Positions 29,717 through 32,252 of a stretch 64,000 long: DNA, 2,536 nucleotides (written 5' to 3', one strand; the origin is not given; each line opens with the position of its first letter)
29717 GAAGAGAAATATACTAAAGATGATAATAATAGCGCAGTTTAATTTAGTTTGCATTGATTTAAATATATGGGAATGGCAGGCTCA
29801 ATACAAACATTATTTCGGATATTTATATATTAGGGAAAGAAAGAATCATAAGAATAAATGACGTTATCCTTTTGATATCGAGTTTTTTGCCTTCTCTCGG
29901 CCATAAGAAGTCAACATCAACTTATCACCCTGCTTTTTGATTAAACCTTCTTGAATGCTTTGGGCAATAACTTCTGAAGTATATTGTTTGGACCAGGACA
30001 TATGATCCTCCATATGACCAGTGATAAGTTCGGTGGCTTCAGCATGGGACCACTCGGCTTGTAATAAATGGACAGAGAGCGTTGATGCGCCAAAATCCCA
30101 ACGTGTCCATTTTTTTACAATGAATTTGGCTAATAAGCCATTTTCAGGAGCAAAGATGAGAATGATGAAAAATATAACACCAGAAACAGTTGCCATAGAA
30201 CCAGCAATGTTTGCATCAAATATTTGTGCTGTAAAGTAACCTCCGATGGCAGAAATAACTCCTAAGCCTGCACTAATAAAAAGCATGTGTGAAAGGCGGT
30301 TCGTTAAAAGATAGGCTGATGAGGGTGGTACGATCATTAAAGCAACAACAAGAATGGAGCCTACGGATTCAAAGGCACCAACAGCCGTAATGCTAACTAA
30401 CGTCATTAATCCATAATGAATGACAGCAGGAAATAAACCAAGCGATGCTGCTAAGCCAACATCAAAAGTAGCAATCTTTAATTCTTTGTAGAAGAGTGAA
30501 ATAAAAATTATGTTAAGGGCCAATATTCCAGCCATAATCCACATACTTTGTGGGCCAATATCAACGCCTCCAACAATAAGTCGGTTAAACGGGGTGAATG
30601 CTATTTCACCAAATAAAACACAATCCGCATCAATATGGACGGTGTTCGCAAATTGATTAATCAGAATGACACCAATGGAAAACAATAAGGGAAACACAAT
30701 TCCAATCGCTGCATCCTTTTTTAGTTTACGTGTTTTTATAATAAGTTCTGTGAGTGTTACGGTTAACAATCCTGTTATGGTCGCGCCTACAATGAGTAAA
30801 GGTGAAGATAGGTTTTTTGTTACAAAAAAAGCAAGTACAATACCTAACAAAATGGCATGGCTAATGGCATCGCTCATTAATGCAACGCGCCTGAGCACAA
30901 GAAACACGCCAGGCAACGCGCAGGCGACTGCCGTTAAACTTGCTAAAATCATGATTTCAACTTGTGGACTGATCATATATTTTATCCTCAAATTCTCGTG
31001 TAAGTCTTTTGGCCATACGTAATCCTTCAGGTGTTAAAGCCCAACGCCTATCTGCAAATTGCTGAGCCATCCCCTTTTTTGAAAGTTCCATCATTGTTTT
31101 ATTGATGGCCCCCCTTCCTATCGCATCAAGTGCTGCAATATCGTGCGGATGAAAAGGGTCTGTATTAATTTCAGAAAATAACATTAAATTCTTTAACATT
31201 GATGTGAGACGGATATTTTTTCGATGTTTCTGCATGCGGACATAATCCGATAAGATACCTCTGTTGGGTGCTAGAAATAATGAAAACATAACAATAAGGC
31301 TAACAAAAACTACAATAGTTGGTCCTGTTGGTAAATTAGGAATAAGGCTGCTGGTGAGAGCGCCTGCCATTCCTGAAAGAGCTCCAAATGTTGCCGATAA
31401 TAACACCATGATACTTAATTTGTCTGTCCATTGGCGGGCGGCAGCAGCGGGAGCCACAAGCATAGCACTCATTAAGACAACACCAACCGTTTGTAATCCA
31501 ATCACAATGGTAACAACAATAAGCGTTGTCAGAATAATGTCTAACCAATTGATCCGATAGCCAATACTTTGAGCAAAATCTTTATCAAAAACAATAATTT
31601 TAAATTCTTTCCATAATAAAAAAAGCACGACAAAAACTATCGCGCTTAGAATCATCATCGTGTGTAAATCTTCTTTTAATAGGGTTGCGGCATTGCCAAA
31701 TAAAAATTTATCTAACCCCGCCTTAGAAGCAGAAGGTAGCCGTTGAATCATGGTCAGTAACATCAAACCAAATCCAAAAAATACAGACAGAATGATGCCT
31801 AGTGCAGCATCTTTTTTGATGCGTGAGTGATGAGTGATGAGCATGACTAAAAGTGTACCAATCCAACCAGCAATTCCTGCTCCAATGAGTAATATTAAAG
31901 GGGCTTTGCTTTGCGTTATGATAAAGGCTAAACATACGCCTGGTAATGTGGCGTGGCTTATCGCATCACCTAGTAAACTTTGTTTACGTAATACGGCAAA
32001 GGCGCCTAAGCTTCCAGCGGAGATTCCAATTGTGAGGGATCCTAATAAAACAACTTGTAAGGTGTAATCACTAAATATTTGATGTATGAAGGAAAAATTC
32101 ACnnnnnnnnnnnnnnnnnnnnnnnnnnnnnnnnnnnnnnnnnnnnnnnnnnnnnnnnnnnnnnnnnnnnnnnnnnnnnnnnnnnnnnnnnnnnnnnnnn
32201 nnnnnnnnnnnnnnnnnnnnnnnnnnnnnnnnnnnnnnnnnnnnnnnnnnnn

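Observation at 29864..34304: Fur-family regulator plus Mn/Zn/Fe ABC importer in which both permeases carry C-terminal winged-helix extensions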

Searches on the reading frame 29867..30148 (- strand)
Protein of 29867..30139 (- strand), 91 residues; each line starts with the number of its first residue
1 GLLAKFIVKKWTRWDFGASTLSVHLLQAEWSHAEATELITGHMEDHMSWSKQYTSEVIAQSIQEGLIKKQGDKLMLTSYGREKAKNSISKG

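Call 5: search_protein_families(library=pfam, proteins=[window:29867-30139:-], max_evalue=10)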
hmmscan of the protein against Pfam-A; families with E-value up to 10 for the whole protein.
seq(91 aa): 1 family
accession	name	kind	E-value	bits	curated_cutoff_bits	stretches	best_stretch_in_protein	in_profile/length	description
PF24409.1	wHTH-PRTase_assc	-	0.15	12.6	27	1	46-83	20-54/83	wHTH-PRTase associated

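Call 15: search_solved_structures(query=A2, max_evalue=10, show_alignments=3)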
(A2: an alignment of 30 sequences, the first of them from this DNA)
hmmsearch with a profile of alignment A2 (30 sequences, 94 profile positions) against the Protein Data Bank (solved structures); distinct sequences matched with E-value up to 10: 7.
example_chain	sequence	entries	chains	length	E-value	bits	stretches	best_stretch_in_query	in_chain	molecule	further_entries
6sga_F6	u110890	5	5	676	0.45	13.9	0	24-58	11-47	mt-SAF6 | DUF4460 domain-containing protein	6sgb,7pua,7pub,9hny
1f5t_A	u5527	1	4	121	0.73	13.2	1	57-93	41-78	DIPHTHERIA TOXIN REPRESSOR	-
5wcx_A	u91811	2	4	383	0.83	13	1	41-69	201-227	Phosphoglycerol transferase GacH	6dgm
5u9z_A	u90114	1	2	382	0.83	13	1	41-69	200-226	PHOSPHOGLYCEROL TRANSFERASE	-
7b1v_A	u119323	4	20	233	1.1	12.7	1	57-93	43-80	DtxR family iron (Metal) dependent repressor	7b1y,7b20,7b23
1xcv_A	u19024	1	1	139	1.1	12.6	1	57-93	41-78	Diphtheria toxin repressor mutant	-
2va8_A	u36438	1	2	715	1.5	12.3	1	54-90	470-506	SKI2-TYPE HELICASE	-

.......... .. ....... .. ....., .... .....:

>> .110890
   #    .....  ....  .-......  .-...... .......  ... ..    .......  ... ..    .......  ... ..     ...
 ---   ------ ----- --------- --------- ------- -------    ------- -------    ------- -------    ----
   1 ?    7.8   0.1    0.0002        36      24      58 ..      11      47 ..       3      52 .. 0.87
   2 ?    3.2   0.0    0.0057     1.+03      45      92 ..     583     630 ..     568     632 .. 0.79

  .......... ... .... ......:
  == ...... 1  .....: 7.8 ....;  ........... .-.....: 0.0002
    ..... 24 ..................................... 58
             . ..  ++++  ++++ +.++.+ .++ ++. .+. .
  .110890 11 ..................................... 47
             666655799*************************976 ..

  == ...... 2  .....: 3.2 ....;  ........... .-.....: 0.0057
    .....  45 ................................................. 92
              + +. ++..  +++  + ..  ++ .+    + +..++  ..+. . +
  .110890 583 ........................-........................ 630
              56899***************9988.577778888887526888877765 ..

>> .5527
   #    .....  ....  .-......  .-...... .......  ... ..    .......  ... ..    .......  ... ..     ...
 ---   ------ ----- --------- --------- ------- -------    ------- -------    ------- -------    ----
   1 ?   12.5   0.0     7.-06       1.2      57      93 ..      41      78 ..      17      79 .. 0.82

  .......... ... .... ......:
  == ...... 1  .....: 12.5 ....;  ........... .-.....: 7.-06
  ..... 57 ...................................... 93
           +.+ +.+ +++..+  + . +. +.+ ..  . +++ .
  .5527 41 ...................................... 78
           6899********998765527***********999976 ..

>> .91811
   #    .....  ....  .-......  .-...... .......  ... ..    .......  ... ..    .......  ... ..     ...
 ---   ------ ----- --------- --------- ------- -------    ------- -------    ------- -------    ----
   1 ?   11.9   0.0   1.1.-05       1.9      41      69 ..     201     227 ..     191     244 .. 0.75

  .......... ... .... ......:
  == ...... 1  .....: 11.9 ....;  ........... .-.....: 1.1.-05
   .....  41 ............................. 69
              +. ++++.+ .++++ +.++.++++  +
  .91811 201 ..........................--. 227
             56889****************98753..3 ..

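Call 27: predict_structure(alignment_id=A2)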
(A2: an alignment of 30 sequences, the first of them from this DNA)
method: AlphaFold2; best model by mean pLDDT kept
length: 94 residues; sequences in the alignment: 30
mean_pLDDT: 87.2   pTM: 0.77
mean pLDDT of the five models: 87.2, 86.5, 84.9, 82.7, 78.2
residues with pLDDT >= 90: 47; 70-90: 41; 50-70: 6; < 50: 0
segments of 3 or more residues with pLDDT < 50: none
pLDDT, mean of each block of 10 residues (from residue 1): 75 87 93 77 82 92 95 92 94 78
secondary structure, 60 per line:
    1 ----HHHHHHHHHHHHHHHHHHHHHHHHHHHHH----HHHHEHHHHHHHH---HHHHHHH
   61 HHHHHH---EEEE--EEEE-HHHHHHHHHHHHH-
elements in order: H5-33 H38-41 H43-50 H54-66 E70-73 E76-79 H81-93

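Call 30: fold_search(model_id=the predicted structure, library=pdb)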
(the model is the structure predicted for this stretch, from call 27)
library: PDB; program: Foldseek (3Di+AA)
matches with E <= 10: 1632; with E <= 0.001: 0
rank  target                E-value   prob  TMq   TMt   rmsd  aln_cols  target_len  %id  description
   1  5hsm                  2.5e-03  1.00  0.53  0.40   7.8        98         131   16  CRYSTAL STRUCTURE OF MYCOBACTERIUM TUBERCULOSIS MARR FAMILY PROTEIN RV2887 (released 2017-02-01)
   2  2qq9                  4.8e-03  1.00  0.54  0.27   3.1        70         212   18  Crystal Structure of DtxR(D6A C102D) Complexed with Nickel(II) (released 2007-10-30)
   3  2h09                  6.3e-03  1.00  0.60  0.47   3.5        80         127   16  Crystal structure of diphtheria toxin repressor like protein from E. coli (released 2007-05-15)
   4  8zde_C                7.3e-03  0.99  0.51  0.37   7.5       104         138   20  Crystal structure of HsmR with DNA bound (released 2025-11-05)
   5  7b1y_B                8.3e-03  1.00  0.56  0.26   2.3        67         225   16  DtxR-like iron-dependent regulator IdeR complexed with cobalt and its consensus DNA-binding sequence (released 2021-03-03)
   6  7b24_B                8.3e-03  1.00  0.56  0.26   2.3        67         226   16  DtxR-like iron-dependent regulator IdeR (P39G variant) complexed with cobalt and its consensus DNA-binding sequence (released 2021-03-03)
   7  7dvt                  8.3e-03  1.00  0.63  0.42   5.2        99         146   20  Crystal structure of heme sensor protein PefR in complex with heme and carbon monoxide (released 2021-09-29)
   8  7dvu                  8.3e-03  0.98  0.49  0.33   9.0       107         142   20  Crystal structure of heme sensor protein PefR in complex with heme and cyanide (released 2021-09-29)
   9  7dvv_B                9.5e-03  0.99  0.49  0.34   8.0       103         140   21  Heme sensor protein PefR from Streptococcus agalactiae bound to operator DNA (28-mer) (released 2021-09-29)
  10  7b24_C                1.0e-02  1.00  0.56  0.26   2.3        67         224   16  DtxR-like iron-dependent regulator IdeR (P39G variant) complexed with cobalt and its consensus DNA-binding sequence (released 2021-03-03)
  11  8bie_A                1.0e-02  1.00  0.53  0.18   6.0        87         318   15  O-Methyltransferase Plu4894 in complex with SAH (released 2023-03-08)
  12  5hso_C                1.1e-02  0.99  0.55  0.42   8.0        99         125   16  Crystal structure of MYCOBACTERIUM TUBERCULOSIS MARR FAMILY PROTEIN Rv2887 complex with DNA (released 2017-02-01)
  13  8bif_D                1.1e-02  0.99  0.52  0.19   5.9        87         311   17  O-Methyltransferase Plu4892 in complex with SAH (released 2023-03-08)
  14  7dvs_B                1.2e-02  1.00  0.62  0.44   5.4        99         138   20  Crystal structure of Apo (heme-free) PefR (released 2021-09-29)
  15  8za5_B                1.2e-02  0.99  0.51  0.37   7.6       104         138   21  Crystal structure of HsmR (released 2025-10-29)
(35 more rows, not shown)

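Call 33: search_protein_families(library=pfam, alignment_id=A2, max_evalue=5)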
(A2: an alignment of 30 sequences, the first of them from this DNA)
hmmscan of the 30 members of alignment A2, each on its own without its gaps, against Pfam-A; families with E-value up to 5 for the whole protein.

A. member 1, seq(94 aa): 1 family
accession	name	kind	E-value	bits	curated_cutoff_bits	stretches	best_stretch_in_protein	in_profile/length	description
PF24409.1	wHTH-PRTase_assc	-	0.16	12.5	27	1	49-86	20-54/83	wHTH-PRTase associated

B. families by the number of members that match (of 30 scanned): 25 families
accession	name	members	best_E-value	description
PF06969.22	HemN_C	12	0.00013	HemN C-terminal domain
PF24409.1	wHTH-PRTase_assc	8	0.0057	wHTH-PRTase associated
PF24744.1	CARF-assoc_HTH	7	0.022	CARF-associated HTH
PF23589.2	WH_AprA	4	0.03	AprA winged helix domain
PF19148.5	DUF5830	3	0.033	Family of unknown function (DUF5830)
PF08158.18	SDA1_HEAT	2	0.013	SDA1, HEAT repeat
PF21524.3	SAMD1_WH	2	0.037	SAM domain-containing protein 1, WH domain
PF18708.6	MapZ_C2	2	0.12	MapZ extracellular C-terminal domain 2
PF25761.1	TPR_PATROL1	1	0.0093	PATROL1-like, TPR repeats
PF09821.14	AAA_assoc_C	1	0.0095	C-terminal AAA-associated domain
PF23750.1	RsgI_M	1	0.02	Anti-sigma factor RsgI-like central domain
PF12802.13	MarR_2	1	0.022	MarR family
PF19204.5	DUF5876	1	0.023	Family of unknown function (DUF5876)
PF25034.1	Spectrin_SYNE1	1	0.027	Nesprin-1, spectrin repeats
PF20008.5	DUF6429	1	0.034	Domain of unknown function (DUF6429)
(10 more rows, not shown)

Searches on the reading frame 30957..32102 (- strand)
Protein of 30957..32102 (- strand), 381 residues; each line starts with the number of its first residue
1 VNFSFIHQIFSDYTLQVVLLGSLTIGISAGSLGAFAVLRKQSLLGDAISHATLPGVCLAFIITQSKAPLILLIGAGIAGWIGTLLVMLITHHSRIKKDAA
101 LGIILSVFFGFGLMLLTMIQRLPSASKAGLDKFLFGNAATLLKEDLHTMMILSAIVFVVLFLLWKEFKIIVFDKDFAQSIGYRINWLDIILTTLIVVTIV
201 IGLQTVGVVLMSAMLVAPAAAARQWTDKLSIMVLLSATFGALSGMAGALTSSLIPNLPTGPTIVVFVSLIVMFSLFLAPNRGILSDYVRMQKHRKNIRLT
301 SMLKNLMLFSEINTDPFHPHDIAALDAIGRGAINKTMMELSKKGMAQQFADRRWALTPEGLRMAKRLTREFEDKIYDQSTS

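Call 3: search_protein_families(library=pfam, proteins=[window:30957-32102:-], max_evalue=1)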
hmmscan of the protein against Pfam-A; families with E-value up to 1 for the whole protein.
window:30957-32102:- (381 aa): 2 families
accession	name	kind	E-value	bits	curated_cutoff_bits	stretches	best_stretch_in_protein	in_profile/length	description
PF00950.22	ABC-3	-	6.8e-71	239.2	20.1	1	12-277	2-257/258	ABC 3 transport family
PF01032.23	FecCD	-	2.9e-09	36.8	26.5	1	48-273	79-304/311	FecCD transport family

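Call 4: search_protein_families(library=ncbifam, proteins=[window:30957-32102:-], max_evalue=1)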
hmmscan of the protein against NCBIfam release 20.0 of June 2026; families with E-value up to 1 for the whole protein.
window:30957-32102:- (381 aa): 6 families
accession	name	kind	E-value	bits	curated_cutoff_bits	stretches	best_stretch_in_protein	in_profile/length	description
NF040927.1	ABC_perm_SloB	subfamily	1.1e-48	166.3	460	1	5-283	2-269/271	metal ABC transporter permease subunit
TIGR03770.1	anch_rpt_perm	equivalog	4.2e-46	157.8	296.8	1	22-277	24-269/270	anchored repeat-type ABC transporter permease subunit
NF040871.1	AztB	equivalog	5.3e-42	144.3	280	1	9-265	6-252/254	zinc ABC transporter permease AztB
NF007089.0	PRK09543.1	equivalog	3.8e-23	82.4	284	1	20-276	10-256/261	zinc ABC transporter permease subunit ZnuB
NF008273.0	PRK11050.1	equivalog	0.067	12.9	153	1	320-367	58-105/156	manganese-binding transcriptional regulator MntR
NF009097.0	PRK12438.1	subfamily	0.31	8.9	1254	1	149-217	18-84/991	hypothetical protein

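Call 6: search_solved_structures(query=window:30957-32102:-, max_evalue=1, show_alignments=1)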
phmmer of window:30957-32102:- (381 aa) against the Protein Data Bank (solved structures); distinct sequences matched with E-value up to 1: 3.
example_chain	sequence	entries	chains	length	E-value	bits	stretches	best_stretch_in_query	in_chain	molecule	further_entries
7kyp_B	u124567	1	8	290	6.1e-36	127.8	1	5-284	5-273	Manganese ABC transporter, permease protein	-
7kyo_C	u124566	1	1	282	1.3e-35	126.7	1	5-284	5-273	Manganese ABC transporter, permease protein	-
9oko_B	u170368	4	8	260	7.3e-19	71.7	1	21-275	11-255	High-affinity zinc uptake system membrane protein ZnuB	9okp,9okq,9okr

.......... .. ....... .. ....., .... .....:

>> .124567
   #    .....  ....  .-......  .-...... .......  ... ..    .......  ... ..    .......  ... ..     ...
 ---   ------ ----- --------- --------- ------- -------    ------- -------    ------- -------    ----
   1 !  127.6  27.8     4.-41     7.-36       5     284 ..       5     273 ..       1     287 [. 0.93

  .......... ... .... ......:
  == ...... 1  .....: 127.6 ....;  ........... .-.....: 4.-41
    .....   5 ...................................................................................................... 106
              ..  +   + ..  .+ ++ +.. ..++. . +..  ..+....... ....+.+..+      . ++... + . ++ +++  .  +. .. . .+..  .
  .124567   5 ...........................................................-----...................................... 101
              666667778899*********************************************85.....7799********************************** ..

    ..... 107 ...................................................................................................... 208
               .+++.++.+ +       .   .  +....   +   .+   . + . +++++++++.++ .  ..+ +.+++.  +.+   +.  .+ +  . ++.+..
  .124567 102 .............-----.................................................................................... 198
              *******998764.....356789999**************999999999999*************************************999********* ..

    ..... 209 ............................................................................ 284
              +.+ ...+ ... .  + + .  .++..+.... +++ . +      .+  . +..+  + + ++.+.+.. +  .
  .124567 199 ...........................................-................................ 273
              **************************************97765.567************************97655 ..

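Call 7: find_homologous_proteins(query=window:30957-32102:-, max_evalue=0.00001)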
Query window:30957-32102:- (381 aa): 7999 proteins with E <= 0.00001 among 8000 candidates; the best 120 are listed.
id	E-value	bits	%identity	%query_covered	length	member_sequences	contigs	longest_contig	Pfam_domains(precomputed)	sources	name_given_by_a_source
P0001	2.0e-238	809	100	100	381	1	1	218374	PF01032.24,PF00950.23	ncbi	-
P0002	2.0e-174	598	71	100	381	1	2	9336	PF01032.24,PF00950.23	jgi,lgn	-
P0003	5.6e-174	597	72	98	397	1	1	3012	PF01032.24,PF00950.23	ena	-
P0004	8.1e-173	593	73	97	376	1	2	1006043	PF01032.24,PF00950.23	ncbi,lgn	ncbi:MAG: metal ABC transporter permease [Candidatus Omnitrophota bacterium]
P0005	6.5e-171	587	72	97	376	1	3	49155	PF01032.24,PF00950.23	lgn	-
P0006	2.1e-170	585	73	97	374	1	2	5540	PF01032.24,PF00950.23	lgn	-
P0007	1.0e-169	583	72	97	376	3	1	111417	PF01032.24,PF00950.23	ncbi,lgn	-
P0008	9.3e-168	576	72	99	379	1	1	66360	PF01032.24,PF00950.23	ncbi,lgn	-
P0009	1.6e-167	576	69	98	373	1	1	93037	PF01032.24,PF00950.23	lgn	-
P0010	7.7e-167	573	70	97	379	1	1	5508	PF01032.24,PF00950.23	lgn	-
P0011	9.3e-167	573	70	98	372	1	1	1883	PF01032.24,PF00950.23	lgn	-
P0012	4.6e-166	571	69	98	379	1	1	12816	PF01032.24,PF00950.23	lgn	-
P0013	4.8e-166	571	70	96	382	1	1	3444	PF01032.24,PF00950.23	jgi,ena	-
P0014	5.5e-166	570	69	98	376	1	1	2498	PF01032.24,PF00950.23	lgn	-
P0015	8.3e-166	570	70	97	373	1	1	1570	PF01032.24,PF00950.23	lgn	-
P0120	1.3e-125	438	55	96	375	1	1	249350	PF01032.24,PF00950.23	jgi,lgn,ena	-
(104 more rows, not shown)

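Call 48: find_encoding_contigs(protein=P0120, flank=6000, max_places=2)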
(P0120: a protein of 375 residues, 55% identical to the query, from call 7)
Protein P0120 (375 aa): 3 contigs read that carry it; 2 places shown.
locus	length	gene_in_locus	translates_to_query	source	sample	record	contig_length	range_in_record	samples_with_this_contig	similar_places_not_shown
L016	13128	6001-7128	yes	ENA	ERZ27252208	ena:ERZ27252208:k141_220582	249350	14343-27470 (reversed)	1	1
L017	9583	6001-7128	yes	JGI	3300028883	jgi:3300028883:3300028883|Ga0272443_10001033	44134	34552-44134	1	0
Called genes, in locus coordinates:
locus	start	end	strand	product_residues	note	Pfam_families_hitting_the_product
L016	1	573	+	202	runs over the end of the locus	PF02545:Maf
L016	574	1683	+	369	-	PF13413:HTH_25, PF13464:RodZ_C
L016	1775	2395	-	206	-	PF00578:AhpC-TSA, PF08534:Redoxin, PF20029:DUF6436 (faint), PF13098:Thioredoxin_2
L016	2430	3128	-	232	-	PF00085:Thioredoxin, PF00578:AhpC-TSA, PF08534:Redoxin (weak), PF13905:Thioredoxin_8 (weak)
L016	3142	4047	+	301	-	PF00892:EamA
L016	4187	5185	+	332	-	PF01297:ZnuA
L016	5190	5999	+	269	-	PF00005:ABC_tran, PF02463:SMC_N (faint), PF13304:AAA_21 (faint)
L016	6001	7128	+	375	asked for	PF00950:ABC-3, PF01032:FecCD (weak)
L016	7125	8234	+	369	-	PF00950:ABC-3, PF01032:FecCD (weak)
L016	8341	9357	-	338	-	PF03372:Exo_endo_phos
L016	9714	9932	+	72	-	PF00313:CSD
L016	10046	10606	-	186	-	-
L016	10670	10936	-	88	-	-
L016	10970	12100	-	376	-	PF00756:Esterase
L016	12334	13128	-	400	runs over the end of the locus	PF00756:Esterase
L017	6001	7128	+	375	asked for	PF00950:ABC-3, PF01032:FecCD (weak)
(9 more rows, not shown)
